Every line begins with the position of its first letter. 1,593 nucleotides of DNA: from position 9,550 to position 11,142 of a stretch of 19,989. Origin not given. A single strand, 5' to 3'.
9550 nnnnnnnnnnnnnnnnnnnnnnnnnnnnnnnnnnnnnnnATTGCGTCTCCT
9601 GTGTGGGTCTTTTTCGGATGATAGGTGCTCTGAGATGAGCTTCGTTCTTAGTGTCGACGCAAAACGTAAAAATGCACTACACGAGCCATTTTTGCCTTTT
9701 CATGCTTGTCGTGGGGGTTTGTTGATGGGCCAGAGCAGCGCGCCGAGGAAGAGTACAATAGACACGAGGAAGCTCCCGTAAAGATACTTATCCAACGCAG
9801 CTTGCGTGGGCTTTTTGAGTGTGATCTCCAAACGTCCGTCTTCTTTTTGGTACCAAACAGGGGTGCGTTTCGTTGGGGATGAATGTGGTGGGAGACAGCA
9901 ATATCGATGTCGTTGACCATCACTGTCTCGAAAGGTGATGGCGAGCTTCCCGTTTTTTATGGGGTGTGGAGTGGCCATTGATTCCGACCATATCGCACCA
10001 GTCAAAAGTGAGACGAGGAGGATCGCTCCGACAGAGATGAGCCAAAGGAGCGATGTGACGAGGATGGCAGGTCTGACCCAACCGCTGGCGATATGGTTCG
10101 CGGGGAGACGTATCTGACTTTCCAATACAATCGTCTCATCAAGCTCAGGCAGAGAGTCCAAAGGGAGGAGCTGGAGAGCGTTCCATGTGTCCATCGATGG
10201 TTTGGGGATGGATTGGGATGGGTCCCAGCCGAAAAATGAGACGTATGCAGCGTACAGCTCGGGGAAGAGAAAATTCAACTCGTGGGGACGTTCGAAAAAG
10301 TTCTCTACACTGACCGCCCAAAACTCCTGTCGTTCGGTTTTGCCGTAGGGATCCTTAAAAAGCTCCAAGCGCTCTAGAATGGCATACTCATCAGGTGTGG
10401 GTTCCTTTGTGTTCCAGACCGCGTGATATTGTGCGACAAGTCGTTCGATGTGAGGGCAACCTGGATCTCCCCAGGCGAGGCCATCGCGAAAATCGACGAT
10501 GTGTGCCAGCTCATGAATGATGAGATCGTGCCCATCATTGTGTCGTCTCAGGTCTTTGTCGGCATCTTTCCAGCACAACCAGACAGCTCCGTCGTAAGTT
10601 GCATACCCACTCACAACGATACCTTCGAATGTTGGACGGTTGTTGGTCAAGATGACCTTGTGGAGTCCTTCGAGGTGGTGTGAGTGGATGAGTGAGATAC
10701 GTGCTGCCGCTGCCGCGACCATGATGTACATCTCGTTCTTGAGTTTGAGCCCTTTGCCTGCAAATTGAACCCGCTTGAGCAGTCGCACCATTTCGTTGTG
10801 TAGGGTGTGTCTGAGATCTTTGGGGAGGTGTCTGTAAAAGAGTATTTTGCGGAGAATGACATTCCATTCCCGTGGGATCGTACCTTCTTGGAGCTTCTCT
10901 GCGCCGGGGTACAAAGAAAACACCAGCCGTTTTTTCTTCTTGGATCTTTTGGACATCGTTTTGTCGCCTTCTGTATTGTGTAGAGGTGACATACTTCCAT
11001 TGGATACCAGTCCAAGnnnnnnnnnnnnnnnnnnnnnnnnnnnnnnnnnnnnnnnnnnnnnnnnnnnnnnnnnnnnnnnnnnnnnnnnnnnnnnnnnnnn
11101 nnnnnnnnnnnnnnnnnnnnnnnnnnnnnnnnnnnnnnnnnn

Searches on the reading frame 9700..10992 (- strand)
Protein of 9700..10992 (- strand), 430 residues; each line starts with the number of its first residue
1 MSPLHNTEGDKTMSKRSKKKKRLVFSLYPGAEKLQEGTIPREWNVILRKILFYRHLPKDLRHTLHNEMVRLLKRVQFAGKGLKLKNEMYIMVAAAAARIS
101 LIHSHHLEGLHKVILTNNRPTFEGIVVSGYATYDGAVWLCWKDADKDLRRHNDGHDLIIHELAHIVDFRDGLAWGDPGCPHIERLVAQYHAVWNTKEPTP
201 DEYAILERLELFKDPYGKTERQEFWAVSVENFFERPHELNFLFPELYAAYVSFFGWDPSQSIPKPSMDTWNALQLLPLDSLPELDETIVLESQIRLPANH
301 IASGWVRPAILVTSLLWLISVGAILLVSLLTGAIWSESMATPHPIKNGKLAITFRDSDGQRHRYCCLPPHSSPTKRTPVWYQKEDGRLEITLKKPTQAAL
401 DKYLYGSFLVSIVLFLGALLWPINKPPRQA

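Call 4: search_protein_families(library=pfam, proteins=[window:9700-10992:-], max_evalue=0.01)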
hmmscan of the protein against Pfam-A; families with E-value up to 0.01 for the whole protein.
window:9700-10992:- (430 aa): 1 family
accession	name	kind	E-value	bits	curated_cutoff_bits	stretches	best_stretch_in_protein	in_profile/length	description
PF06167.18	Peptidase_M90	-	1.1e-34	120.6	26.2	1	34-254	10-242/243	Glucose-regulated metallo-peptidase M90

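Call 5: search_protein_families(library=ncbifam, proteins=[window:9700-10992:-], max_evalue=0.01)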
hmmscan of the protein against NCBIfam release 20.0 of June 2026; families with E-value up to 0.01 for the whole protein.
window:9700-10992:- (430 aa): 1 family
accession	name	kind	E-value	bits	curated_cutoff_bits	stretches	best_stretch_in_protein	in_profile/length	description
NF011939.0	PRK15410.1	equivalog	1e-12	48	400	1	125-263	115-251/265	DgsA anti-repressor MtfA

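Call 10: find_encoding_contigs(protein=window:9700-10992:-, flank=10000, max_places=6)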
Protein window:9700-10992:- (430 aa): 2 contigs read that carry it; 1 place shown.
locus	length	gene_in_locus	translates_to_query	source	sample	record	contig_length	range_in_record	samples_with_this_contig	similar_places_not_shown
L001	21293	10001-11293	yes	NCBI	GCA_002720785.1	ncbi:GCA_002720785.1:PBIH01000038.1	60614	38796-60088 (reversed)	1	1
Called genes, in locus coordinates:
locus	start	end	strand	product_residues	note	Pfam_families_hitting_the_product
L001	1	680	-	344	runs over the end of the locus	PF17761:DUF1016_N, PF06250:YhcG_C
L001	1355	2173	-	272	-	PF12787:EcsC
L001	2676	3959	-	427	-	PF20703:nSTAND1 (weak), PF01637:ATPase_2 (weak), PF13191:AAA_16 (weak)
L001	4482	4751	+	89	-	PF13495:Phage_int_SAM_4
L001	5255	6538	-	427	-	PF04286:DUF445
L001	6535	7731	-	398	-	-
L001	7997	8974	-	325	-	PF01370:Epimerase, PF05368:NmrA, PF01073:3Beta_HSD, PF13460:NAD_binding_10, PF16363:GDP_Man_Dehyd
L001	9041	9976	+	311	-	PF02146:SIR2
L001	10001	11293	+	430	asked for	PF06167:Peptidase_M90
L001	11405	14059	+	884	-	PF01244:Peptidase_M19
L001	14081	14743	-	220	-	-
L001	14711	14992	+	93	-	-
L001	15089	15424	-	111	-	PF13893:RRM_5 (weak), PF00076:RRM_1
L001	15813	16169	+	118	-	-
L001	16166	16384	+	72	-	-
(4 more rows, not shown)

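Call 11: find_homologous_proteins(query=window:9700-10992:-, max_evalue=0.00001)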
Query window:9700-10992:- (430 aa): 1 proteins with E <= 0.00001 among 8000 candidates.
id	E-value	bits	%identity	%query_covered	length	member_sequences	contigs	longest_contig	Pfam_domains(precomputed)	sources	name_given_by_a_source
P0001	6.3e-294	992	100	99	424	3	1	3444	PF06167.19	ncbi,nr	ncbi:MAG TPA: hypothetical protein DCE42_26680, partial [Myxococcales bacterium]|nr:hypothetical pro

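Call 17: search_protein_representatives(protein=window:9700-10992:-)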
Query: 430 residues. Proteins with E-value up to 0.001 (for the whole library): 1757; up to 1e-10: 338; up to 1e-30: 1. The best 150 are listed.
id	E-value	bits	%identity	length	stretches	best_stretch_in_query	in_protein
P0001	2.0e-294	992.4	100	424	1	1-424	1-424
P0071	4.4e-28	114.6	29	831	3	38-260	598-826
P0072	7.9e-27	110.5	31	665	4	40-259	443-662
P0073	3.8e-26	108.2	28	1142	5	38-257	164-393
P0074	6.9e-22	94.2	30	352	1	38-330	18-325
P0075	2.2e-20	89.2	31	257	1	41-258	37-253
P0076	5.0e-20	88.0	33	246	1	32-261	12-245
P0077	5.4e-20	87.9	33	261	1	38-260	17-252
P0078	7.0e-20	87.5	28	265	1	20-260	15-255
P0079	2.5e-19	85.7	31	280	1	32-269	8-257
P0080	2.9e-19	85.5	33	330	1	36-259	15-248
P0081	3.9e-19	85.1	32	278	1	37-260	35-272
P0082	6.9e-19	84.3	36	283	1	38-260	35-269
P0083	1.2e-18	83.5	34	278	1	39-260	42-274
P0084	1.9e-18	82.8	36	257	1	32-264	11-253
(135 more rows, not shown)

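Call 33: search_solved_structures(query=window:9700-10992:-, show_alignments=1, max_evalue=0.001)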
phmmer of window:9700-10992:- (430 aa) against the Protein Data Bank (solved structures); distinct sequences matched with E-value up to 0.001: 2.
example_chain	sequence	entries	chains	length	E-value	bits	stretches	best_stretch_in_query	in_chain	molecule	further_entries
9srw_E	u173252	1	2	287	1.3e-08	37.2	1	124-265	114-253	Mlc titration factor A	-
3dl1_A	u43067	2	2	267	3.9e-08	35.6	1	124-259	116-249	Putative Metal-dependent Hydrolase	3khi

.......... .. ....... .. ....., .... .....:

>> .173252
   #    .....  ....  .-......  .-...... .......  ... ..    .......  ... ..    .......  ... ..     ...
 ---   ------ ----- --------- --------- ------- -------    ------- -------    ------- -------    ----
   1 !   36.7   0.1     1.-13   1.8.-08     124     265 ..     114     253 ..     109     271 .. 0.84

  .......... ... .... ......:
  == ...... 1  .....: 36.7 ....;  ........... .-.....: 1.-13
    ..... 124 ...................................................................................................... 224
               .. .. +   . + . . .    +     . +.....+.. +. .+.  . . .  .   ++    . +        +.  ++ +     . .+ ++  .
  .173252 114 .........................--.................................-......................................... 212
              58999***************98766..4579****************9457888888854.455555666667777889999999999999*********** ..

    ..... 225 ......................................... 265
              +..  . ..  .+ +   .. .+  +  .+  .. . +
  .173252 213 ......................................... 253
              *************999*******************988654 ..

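Call 36: search_protein_families(library=padloc, proteins=[window:9700-10992:-], max_evalue=0.01)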
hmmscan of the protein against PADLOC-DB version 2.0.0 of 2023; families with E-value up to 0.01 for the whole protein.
window:9700-10992:- (430 aa): 0 families

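Call 58: predict_structure(alignment_id=A4)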
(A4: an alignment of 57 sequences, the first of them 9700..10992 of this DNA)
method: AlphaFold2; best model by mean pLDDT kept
length: 430 residues; sequences in the alignment: 57
mean_pLDDT: 78.9   pTM: 0.67
mean pLDDT of the five models: 78.9, 78.7, 78.3, 77.4, 77.4
residues with pLDDT >= 90: 203; 70-90: 104; 50-70: 46; < 50: 77
segments of 3 or more residues with pLDDT < 50: 1-6, 13-15, 288-302, 341-351, 361-380, 386-390, 424-429
pLDDT, mean of each block of 10 residues (from residue 1): 46 51 86 90 96 94 96 97 97 97 93 97 94 97 95 94 94 88 92 91 89 85 96 95 95 96 86 70 50 40 63 87 88 74 43 54 44 40 46 60 77 79 51
secondary structure, 60 per line:
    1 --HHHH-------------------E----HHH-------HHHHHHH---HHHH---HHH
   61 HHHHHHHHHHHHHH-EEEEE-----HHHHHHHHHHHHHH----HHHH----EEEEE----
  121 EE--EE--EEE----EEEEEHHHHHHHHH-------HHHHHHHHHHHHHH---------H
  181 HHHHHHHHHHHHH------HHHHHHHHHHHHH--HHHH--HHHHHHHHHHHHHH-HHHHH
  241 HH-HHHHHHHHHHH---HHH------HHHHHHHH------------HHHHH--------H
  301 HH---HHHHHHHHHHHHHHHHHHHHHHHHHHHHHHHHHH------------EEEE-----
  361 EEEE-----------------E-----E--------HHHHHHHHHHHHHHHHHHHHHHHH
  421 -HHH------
elements in order: H3-6 H41-47 H51-54 H58-74 E76-80 H86-99 H104-107 E112-116 E129-131 E136-140 H141-149 H157-170 H180-193 H200-212 H215-218 H221-234 H236-242 H244-254 H267-274 H287-291 H306-339 E352-355 E361-364 H397-420

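Call 60: fold_search(model_id=the predicted structure, library=pdb)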
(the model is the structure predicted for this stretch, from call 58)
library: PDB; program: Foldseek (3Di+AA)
matches with E <= 10: 135; with E <= 0.001: 4
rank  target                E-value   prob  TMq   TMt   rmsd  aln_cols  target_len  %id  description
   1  3dl1                  2.4e-09  1.00  0.40  0.78   3.7       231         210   25  Crystal structure of a Putative Metal-dependent Hydrolase (YP_001336084.1) from Klebsiella pneumoniae subsp. pneumoniae  (released 2008-08-26)
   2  3khi                  1.3e-08  1.00  0.41  0.75   4.0       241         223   24  Crystal structure of a Putative Metal-dependent Hydrolase (YP_001336084.1) from Klebsiella pneumoniae subsp. pneumoniae  (released 2009-11-10)
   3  9g5j_D                5.8e-04  1.00  0.29  0.52   5.7       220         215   14  Structure of the PRO-PRO endopeptidase (PPEP-3) E153A Y189F in complex with substrate peptide Ac-EPLPPPP-NH2 from Geob (released 2025-07-30)
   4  9g5j_A                9.3e-04  1.00  0.29  0.53   5.6       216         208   14  Structure of the PRO-PRO endopeptidase (PPEP-3) E153A Y189F in complex with substrate peptide Ac-EPLPPPP-NH2 from Geob (released 2025-07-30)
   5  5a0x_A                1.1e-02  1.00  0.29  0.59   5.8       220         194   14  Substrate peptide-bound structure of metalloprotease Zmp1 variant E143AY178F from Clostridium difficile (released 2015-08-05)
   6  4pks                  2.0e-02  0.97  0.22  0.20   9.3       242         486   12  Anthrax toxin lethal factor with bound small molecule inhibitor 11 (released 2014-11-12)
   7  4xm8                  2.2e-02  0.96  0.24  0.22   8.6       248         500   13  Anthrax toxin lethal factor with ligand-induced binding pocket (released 2015-11-11)
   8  1j7n_B                2.5e-02  0.89  0.26  0.17  17.6       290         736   13  Anthrax Toxin Lethal factor (released 2001-11-07)
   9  4pkv                  4.6e-02  0.77  0.21  0.19  11.2       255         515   13  Anthrax toxin lethal factor with bound small molecule inhibitor 16 (released 2014-11-12)
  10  1pwp_A                4.9e-02  0.84  0.24  0.15  10.7       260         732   11  Crystal Structure of the Anthrax Lethal Factor complexed with Small Molecule Inhibitor NSC 12155 (released 2004-01-13)
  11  1yqy                  5.1e-02  0.87  0.24  0.21   9.9       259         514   13  Structure of B. Anthrax Lethal factor in complex with a hydroxamate inhibitor (released 2005-05-31)
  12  1j7n_A                5.1e-02  0.72  0.24  0.16  17.6       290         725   12  Anthrax Toxin Lethal factor (released 2001-11-07)
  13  1pwu_A                5.4e-02  0.82  0.25  0.16  11.1       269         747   13  Crystal Structure of Anthrax Lethal Factor complexed with (3-(N-hydroxycarboxamido)-2-isobutylpropanoyl-Trp-methylamid (released 2004-02-03)
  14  4pkr                  6.0e-02  0.89  0.22  0.19   8.3       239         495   13  Anthrax toxin lethal factor with bound small molecule inhibitor 10 (released 2014-11-12)
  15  1pwu_B                6.3e-02  0.75  0.25  0.16  17.1       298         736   11  Crystal Structure of Anthrax Lethal Factor complexed with (3-(N-hydroxycarboxamido)-2-isobutylpropanoyl-Trp-methylamid (released 2004-02-03)
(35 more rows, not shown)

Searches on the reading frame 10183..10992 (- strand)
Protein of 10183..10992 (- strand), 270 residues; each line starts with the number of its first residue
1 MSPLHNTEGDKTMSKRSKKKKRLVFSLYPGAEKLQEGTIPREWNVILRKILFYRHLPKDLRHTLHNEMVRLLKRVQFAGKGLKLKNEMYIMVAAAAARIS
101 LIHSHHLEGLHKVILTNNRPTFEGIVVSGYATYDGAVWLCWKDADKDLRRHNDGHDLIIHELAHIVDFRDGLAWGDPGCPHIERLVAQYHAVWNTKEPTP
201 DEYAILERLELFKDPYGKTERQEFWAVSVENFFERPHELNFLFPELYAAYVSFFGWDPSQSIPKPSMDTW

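Call 26: find_related_loci(query=A1, collection=genome_contigs, flank=8000)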
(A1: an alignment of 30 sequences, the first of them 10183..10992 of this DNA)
Query A1 (270 aa) in genome_contigs; peptide patterns used: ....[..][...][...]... (x = any residue, [..] = any of these).
600 stretches matched a pattern (row limit reached: there are more); 572 encode a relative of the query (tblastn E <= 1e-3); the best 80 are kept; 80 distinct loci.
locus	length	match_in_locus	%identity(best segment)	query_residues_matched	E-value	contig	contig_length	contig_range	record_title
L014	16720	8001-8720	31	32-260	1e-26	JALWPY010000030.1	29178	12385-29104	MAG: Campylobacterales bacterium isolate M2_maxbin2_scaf2bin.444_VB M2_NODE_1286_length_29178_cov_2.742074, whole genome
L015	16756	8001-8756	31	18-260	7e-25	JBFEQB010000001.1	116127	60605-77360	MAG: Luteolibacter sp. isolate Mix_mud05.2021.03.28 k141_749970_length_116127_cov_15.0929, whole genome shotgun sequence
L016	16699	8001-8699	31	39-257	1e-24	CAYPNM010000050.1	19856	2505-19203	MAG TPA_asm: uncultured Ignavibacteriaceae bacterium isolate binchicken_co150_475 genome assembly, contig: NODE_5975_len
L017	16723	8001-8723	30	32-258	3e-24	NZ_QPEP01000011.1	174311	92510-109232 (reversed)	Salinibius halmophilus strain WDS2A16A WDS2A16A_scaffold11, whole genome shotgun sequence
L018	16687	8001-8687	32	45-260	4e-24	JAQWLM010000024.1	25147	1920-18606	MAG: Verrucomicrobiota bacterium isolate cluster2_bin.127 k141_979476, whole genome shotgun sequence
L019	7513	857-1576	31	34-260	5e-24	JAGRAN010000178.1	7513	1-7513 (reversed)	MAG: Bdellovibrionales bacterium isolate HKST-UBA19 2009_359346, whole genome shotgun sequence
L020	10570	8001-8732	31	32-261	6e-24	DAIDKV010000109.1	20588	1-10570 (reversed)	MAG TPA_asm: Planctomycetales bacterium isolate clean412 k141_1279478, whole genome shotgun sequence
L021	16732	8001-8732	33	34-260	7e-24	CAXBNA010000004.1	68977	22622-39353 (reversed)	MAG TPA_asm: uncultured Verrucomicrobiales bacterium isolate ERR2762111_binner123_Refined_32 genome assembly, contig: ER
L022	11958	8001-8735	29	32-259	3e-23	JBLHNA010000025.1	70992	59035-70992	MAG: Desulforhopalus sp. isolate 3300055726_99 Ga0535650_0000314, whole genome shotgun sequence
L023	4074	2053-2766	29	41-266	4e-23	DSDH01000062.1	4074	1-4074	MAG TPA_asm: Phycisphaerales bacterium isolate SpSt-1214 Ga0129302_1014773, whole genome shotgun sequence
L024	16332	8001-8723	30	32-258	4e-23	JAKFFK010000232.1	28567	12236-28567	MAG: Paucimonas sp. isolate LC098 contig-124_1715, whole genome shotgun sequence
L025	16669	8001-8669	30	39-259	9e-23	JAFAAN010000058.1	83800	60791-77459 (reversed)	MAG: Proteobacteria bacterium isolate OH_PFB_83 k127_905782, whole genome shotgun sequence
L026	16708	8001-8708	31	44-266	8e-23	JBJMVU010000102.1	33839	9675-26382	MAG: Massilia sp. isolate H1_16_all_fractions_conc_50_67_10 k255_1392698, whole genome shotgun sequence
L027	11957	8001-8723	30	32-258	1e-22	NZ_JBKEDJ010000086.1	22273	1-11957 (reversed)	MAG: Shewanella sp. isolate VLC_023 c_000001755853, whole genome shotgun sequence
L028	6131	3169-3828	31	39-259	2e-22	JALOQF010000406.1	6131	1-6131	MAG: Myxococcaceae bacterium isolate Prado148 scaffold_33513, whole genome shotgun sequence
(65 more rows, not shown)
